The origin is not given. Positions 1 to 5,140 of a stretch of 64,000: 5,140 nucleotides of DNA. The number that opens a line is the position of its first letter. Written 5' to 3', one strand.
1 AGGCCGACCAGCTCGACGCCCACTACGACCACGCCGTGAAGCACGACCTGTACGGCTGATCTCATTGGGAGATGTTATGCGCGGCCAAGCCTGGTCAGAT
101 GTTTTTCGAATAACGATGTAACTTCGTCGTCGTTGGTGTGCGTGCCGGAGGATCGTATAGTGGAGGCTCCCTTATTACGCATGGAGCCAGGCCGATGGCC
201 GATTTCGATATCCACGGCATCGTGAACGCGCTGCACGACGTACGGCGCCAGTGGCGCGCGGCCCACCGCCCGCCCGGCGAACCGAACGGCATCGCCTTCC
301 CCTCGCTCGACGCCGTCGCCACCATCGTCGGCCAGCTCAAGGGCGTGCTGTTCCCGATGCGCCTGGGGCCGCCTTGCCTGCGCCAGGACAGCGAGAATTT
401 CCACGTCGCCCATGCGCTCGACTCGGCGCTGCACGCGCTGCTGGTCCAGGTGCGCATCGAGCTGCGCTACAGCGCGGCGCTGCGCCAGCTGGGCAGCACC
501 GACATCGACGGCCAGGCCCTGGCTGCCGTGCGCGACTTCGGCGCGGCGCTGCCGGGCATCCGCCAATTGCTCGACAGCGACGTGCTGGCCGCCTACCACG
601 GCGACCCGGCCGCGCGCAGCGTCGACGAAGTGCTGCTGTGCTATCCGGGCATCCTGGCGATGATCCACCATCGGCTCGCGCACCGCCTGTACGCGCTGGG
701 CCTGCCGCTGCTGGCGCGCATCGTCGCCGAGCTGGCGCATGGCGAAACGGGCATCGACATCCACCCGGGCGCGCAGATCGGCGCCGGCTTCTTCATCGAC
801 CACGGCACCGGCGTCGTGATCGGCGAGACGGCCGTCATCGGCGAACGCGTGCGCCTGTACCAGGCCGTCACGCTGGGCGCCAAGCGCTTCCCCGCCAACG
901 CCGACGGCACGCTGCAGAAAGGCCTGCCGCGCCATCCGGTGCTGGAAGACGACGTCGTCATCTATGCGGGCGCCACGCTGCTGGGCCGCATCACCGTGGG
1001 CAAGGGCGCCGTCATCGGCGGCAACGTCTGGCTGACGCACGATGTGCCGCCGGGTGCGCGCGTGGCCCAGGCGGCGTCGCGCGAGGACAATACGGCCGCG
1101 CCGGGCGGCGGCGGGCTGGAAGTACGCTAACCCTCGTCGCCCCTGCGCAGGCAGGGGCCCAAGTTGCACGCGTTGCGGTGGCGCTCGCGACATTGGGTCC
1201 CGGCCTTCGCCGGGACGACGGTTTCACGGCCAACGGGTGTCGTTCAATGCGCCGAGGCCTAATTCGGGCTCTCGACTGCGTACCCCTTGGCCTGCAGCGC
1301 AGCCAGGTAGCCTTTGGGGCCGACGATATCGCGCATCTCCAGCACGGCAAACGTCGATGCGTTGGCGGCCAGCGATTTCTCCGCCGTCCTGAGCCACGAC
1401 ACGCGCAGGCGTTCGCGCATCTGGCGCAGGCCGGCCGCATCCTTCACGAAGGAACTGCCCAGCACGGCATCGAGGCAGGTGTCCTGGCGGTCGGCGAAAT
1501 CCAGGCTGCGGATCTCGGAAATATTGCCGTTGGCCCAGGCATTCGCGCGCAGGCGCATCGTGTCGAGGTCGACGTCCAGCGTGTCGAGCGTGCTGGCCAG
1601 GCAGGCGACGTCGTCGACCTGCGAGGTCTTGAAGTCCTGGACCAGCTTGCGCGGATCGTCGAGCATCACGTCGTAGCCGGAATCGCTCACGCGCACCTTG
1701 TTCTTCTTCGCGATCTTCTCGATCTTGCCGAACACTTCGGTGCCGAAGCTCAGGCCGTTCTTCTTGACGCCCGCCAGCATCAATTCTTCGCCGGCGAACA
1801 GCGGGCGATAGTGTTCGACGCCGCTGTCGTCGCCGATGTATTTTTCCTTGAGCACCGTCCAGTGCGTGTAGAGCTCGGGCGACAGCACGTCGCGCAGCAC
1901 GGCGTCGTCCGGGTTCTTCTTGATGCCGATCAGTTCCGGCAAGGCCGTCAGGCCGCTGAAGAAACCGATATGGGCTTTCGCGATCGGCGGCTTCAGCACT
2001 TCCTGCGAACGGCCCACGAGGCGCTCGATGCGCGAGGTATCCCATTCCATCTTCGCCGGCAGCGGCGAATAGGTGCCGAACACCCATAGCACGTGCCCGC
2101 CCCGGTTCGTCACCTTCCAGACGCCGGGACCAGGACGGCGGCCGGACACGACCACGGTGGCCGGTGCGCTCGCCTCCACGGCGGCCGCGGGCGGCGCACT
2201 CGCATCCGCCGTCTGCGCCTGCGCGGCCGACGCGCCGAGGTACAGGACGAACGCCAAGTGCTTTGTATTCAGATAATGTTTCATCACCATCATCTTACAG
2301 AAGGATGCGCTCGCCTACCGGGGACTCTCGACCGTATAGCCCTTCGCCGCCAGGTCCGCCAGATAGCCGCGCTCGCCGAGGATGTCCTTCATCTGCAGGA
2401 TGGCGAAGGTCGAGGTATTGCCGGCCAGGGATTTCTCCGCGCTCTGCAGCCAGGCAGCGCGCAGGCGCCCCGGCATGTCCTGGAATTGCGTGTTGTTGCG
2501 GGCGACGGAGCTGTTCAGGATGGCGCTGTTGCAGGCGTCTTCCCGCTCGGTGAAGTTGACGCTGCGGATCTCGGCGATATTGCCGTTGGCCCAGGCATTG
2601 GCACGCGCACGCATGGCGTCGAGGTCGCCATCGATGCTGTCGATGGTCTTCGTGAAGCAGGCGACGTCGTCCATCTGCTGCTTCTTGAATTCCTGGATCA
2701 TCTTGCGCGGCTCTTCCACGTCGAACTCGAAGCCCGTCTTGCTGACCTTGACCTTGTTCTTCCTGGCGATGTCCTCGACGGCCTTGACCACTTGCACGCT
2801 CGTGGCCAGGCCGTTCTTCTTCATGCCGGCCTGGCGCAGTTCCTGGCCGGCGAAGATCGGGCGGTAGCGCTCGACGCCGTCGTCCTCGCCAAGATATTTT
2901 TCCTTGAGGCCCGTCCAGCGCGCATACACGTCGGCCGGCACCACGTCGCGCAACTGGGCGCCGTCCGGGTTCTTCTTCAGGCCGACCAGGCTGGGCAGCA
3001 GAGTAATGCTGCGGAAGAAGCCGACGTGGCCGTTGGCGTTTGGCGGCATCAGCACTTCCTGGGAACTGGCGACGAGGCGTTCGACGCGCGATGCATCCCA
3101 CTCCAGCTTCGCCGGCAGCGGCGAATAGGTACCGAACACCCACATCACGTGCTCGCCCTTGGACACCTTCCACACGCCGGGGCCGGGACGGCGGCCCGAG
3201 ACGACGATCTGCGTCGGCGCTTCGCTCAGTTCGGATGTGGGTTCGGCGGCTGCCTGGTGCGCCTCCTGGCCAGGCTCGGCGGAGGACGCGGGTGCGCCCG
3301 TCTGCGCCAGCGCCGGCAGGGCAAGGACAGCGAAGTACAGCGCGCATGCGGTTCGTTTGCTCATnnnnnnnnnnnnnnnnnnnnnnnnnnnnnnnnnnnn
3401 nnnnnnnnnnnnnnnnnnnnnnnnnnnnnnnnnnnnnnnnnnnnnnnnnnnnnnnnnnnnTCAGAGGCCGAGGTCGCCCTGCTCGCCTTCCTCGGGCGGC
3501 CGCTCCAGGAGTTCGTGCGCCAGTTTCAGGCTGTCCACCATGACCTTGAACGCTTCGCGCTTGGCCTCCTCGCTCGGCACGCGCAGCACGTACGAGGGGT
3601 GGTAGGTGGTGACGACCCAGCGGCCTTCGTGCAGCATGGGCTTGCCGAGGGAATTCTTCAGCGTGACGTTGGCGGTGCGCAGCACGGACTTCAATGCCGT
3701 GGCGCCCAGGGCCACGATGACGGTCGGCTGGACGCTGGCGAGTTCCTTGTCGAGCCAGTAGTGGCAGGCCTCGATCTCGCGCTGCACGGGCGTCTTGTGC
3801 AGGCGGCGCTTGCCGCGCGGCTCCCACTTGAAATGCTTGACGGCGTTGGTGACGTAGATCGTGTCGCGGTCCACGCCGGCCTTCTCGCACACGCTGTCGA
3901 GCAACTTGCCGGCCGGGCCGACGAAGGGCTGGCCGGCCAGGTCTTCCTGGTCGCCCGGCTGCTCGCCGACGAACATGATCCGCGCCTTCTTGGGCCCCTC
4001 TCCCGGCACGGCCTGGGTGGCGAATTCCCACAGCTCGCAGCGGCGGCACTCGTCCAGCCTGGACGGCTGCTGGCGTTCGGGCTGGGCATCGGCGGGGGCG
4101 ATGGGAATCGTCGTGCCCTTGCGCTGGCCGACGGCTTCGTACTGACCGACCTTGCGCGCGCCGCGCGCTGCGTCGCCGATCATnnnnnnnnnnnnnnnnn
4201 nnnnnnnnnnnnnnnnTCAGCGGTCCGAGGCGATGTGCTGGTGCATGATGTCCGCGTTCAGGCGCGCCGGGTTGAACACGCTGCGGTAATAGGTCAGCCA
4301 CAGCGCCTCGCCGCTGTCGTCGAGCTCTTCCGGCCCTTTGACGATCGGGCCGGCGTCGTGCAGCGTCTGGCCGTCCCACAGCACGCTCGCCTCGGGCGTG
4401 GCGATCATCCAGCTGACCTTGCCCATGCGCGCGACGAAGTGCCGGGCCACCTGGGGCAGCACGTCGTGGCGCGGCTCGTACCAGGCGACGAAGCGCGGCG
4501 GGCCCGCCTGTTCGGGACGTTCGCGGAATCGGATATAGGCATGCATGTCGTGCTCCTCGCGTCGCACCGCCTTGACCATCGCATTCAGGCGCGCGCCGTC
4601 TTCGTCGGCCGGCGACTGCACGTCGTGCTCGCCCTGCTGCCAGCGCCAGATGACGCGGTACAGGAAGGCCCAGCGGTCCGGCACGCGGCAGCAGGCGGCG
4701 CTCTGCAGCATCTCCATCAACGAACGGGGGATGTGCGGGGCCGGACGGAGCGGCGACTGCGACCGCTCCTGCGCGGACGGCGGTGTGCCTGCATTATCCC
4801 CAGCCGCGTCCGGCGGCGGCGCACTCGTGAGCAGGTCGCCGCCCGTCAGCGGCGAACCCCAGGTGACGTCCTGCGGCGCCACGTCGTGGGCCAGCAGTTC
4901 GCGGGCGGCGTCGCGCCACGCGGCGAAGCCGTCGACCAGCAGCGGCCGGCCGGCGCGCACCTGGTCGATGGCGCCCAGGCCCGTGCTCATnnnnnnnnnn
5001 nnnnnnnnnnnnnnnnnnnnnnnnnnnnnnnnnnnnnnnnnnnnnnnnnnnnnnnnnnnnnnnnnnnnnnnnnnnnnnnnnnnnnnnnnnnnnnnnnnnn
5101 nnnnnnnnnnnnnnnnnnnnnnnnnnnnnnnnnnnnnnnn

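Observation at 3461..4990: One in-frame TGA splits a DUF4130-UdgX reading frame where a Trp codon is expected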

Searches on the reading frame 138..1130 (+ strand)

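Call 32: search_protein_families(library=ncbifam, proteins=[window:138-1130:+])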
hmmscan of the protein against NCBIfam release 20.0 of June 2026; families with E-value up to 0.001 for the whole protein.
window:138-1130:+ (330 aa): 15 families
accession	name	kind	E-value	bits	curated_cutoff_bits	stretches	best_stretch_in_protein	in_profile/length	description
TIGR01172.1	cysE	equivalog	1.6e-50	171.3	210.65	1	147-310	3-157/162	serine O-acetyltransferase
NF041874.1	EPS_EpsC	equivalog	4.3e-48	163.2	150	1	146-308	2-155/168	serine O-acetyltransferase EpsC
NF008349.0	PRK11132.1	equivalog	6.4e-29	100.9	397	1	141-314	77-241/273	serine O-acetyltransferase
NF007564.0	PRK10191.1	equivalog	2.6e-08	33.5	196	1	182-309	37-151/162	colanic acid biosynthesis acetyltransferase WcaB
TIGR04016.1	WcaB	equivalog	4e-08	33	194.65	1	182-310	21-136/146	colanic acid biosynthesis acetyltransferase WcaB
TIGR03532.1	DapD_Ac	equivalog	5.9e-08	32.6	231.75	1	208-314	113-208/231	2,3,4,5-tetrahydropyridine-2,6-dicarboxylate N-acetyltransferase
NF002060.0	PRK00892.1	subfamily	2.5e-06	26.9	207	0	205-246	119-164/345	UDP-3-O-(3-hydroxymyristoyl)glucosamine N-acyltransferase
NF008808.1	PRK11830.1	equivalog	7.2e-06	25.7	204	1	211-304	101-183/243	2,3,4,5-tetrahydropyridine-2,6-dicarboxylate N-succinyltransferase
TIGR03570.1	NeuD_NnaD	subfamily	9.7e-06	25.3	160.8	0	269-310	156-197/202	NeuD/PglB/VioB family sugar acetyltransferase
TIGR01853.1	lipid_A_lpxD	equivalog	8.5e-05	21.6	242.5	0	208-248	125-163/325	UDP-3-O-(3-hydroxymyristoyl)glucosamine N-acyltransferase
TIGR03308.1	phn_thr-fam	hypoth_equivalog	0.0001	22.2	201.65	1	268-313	110-155/204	phosphonate metabolim protein, transferase hexapeptide repeat family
NF003657.0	PRK05289.1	equivalog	0.00015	21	226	0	208-247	6-43/264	acyl-ACP--UDP-N-acetylglucosamine O-acyltransferase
NF000490.1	chloram_CatB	equivalog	0.0006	19.2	350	0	267-313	111-157/210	type B chloramphenicol O-acetyltransferase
NF058585.1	HptprglPActTf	PfamEq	0.00076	19.1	300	0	270-311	110-151/172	heptaprenylglyceryl phosphate O-acetyltransferase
NF007076.0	PRK09527.1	equivalog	0.00084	18.8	347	0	213-311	77-176/203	galactoside O-acetyltransferase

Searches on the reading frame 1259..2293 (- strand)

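Call 32: search_protein_families(library=ncbifam, proteins=[window:1259-2293:-])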
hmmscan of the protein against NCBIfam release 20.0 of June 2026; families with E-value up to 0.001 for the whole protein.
window:1259-2293:- (344 aa): 0 families

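Call 49: search_protein_families(library=pfam, proteins=[window:1259-2293:-])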
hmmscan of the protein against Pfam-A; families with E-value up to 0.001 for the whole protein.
window:1259-2293:- (344 aa): 1 family
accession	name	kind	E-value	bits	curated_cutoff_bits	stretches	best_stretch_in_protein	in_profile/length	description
PF01963.22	TraB_PrgY_gumN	-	1.3e-22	81.4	26.8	1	58-341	2-262/263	TraB/PrgY/gumN family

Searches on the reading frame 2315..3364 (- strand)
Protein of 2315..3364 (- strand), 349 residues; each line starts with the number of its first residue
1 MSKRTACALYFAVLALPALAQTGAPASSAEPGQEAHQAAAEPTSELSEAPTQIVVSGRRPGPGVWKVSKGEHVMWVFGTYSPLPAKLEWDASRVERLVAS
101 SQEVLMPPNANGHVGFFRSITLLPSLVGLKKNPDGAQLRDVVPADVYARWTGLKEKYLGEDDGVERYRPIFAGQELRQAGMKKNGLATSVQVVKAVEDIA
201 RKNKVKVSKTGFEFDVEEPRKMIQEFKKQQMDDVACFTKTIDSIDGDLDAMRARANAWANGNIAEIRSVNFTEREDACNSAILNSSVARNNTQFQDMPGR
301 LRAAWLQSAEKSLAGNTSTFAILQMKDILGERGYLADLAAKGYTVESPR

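Call 18: find_encoding_contigs(protein=window:2315-3364:-, flank=6000, max_places=10)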
Protein window:2315-3364:- (349 aa): no gene with exactly this product is on record in the collection.

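Call 32: search_protein_families(library=ncbifam, proteins=[window:2315-3364:-])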
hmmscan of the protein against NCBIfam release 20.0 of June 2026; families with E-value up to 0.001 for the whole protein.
window:2315-3364:- (349 aa): 0 families

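Call 49: search_protein_families(library=pfam, proteins=[window:2315-3364:-])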
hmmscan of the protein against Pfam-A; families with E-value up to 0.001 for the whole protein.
window:2315-3364:- (349 aa): 1 family
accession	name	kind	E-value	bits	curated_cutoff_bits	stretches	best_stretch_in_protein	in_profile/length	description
PF01963.22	TraB_PrgY_gumN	-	3.7e-26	93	26.8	1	64-346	2-262/263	TraB/PrgY/gumN family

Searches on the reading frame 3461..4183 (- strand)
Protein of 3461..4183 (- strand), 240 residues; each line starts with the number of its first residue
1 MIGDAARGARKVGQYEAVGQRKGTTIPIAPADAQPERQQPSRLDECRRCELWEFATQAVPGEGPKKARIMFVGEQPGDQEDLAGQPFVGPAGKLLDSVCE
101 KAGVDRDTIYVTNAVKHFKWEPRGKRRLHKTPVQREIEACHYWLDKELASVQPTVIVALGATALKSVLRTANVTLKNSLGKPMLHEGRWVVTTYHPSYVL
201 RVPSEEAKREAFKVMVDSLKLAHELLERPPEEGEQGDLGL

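Call 12: find_encoding_contigs(protein=window:3461-4183:-, flank=5000, max_places=10)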
Protein window:3461-4183:- (240 aa): no gene with exactly this product is on record in the collection.

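Call 38: search_solved_structures(query=window:3464-4183:-, show_alignments=2, max_evalue=1e-10)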
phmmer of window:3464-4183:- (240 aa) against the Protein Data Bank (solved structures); distinct sequences matched with E-value up to 1e-10: 28.
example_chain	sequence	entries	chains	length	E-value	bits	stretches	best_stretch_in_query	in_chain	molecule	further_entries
6ajo_A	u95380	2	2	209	1.3e-51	178.6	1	42-224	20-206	Uracil DNA glycosylase superfamily protein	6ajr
6iod_A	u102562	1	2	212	1.4e-51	178.6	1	42-224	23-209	Phage SPO1 DNA polymerase-related protein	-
6ail_A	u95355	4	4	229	1.7e-51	178.3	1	42-224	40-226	Uracil DNA glycosylase X | Uracil DNA glycosylase superfamily protein | Phage SPO1 DNA polymerase-related protein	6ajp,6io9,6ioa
8iie_A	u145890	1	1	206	1.8e-51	178.2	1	42-223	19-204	Type-4 uracil-DNA glycosylase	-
6ajq_A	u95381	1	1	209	3.5e-51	177.2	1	42-224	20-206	Uracil DNA glycosylase superfamily protein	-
6l5a_A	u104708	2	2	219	1.3e-50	175.4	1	42-225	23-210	Uracil DNA glycosylase superfamily protein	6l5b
6ioc_A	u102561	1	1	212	1.8e-50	174.9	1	42-224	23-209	Phage SPO1 DNA polymerase-related protein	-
6l6s_A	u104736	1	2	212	1.8e-50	174.9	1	42-224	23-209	Phage SPO1 DNA polymerase-related protein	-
8iip_A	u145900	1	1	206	2.3e-50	174.6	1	42-223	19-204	Type-4 uracil-DNA glycosylase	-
8iio_A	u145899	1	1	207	2.4e-50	174.5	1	42-223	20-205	Type-4 uracil-DNA glycosylase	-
6ajs_A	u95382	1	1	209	2.4e-50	174.5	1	42-224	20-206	Uracil DNA glycosylase superfamily protein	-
8iim_A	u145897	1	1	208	2.9e-50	174.3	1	42-224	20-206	Type-4 uracil-DNA glycosylase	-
8iin_A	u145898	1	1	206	3.2e-50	174.1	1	42-223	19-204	Type-4 uracil-DNA glycosylase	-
6iob_A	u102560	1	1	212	3.5e-50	174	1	42-224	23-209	Phage SPO1 DNA polymerase-related protein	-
8iij_A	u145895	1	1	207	3.9e-50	173.8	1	42-224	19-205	Type-4 uracil-DNA glycosylase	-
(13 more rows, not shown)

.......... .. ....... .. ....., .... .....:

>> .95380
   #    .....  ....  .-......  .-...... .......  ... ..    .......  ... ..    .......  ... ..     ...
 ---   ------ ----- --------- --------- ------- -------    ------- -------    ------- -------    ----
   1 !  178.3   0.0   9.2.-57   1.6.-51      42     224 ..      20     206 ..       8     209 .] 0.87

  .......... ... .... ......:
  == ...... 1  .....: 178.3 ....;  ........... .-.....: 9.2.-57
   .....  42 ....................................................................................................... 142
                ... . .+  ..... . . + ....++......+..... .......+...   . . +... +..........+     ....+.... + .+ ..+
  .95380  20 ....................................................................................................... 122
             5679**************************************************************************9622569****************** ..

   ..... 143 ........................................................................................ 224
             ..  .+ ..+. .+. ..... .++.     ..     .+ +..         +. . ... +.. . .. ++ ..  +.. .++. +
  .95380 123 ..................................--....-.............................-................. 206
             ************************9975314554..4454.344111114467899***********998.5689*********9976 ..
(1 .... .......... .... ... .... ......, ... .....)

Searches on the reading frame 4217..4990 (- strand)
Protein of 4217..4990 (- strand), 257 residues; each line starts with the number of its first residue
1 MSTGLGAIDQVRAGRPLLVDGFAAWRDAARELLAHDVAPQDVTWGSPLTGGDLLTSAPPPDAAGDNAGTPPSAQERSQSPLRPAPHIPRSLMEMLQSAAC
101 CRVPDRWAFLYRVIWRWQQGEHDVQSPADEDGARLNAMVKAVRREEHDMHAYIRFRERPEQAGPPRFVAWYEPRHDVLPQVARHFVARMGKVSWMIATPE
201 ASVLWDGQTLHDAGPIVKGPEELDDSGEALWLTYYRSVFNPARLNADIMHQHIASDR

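Call 16: find_encoding_contigs(protein=window:4217-4990:-, flank=5000, max_places=10)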
Protein window:4217-4990:- (257 aa): no gene with exactly this product is on record in the collection.

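Call 29: search_protein_representatives(protein=window:4220-4990:-)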
Query: 257 residues. Proteins with E-value up to 0.001 (for the whole library): 1395; up to 1e-10: 866; up to 1e-30: 164. The best 150 are listed.
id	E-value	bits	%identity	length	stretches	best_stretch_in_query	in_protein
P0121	2.1e-87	309.1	66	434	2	79-254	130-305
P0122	1.3e-86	306.5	64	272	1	19-255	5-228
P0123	4.0e-85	301.7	61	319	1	18-254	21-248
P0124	8.0e-84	297.4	80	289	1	92-248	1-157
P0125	3.4e-76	272.4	56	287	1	18-255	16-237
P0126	5.0e-75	268.6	67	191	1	6-204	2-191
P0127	9.1e-64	231.6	58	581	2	5-222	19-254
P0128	9.5e-56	205.4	51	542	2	60-253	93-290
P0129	2.8e-55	203.8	56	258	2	84-254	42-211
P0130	3.8e-53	196.8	49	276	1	19-253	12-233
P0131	1.1e-51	192.1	50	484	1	21-253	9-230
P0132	1.2e-51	191.9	44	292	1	21-249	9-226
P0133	9.2e-51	189.0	50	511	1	20-254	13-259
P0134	8.2e-48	179.3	46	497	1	22-253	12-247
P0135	8.0e-46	172.8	45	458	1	21-252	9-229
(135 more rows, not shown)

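Call 39: search_solved_structures(query=window:4220-4990:-, max_evalue=0.01)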
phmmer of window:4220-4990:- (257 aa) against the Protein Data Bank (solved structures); distinct sequences matched with E-value up to 0.01: 0.
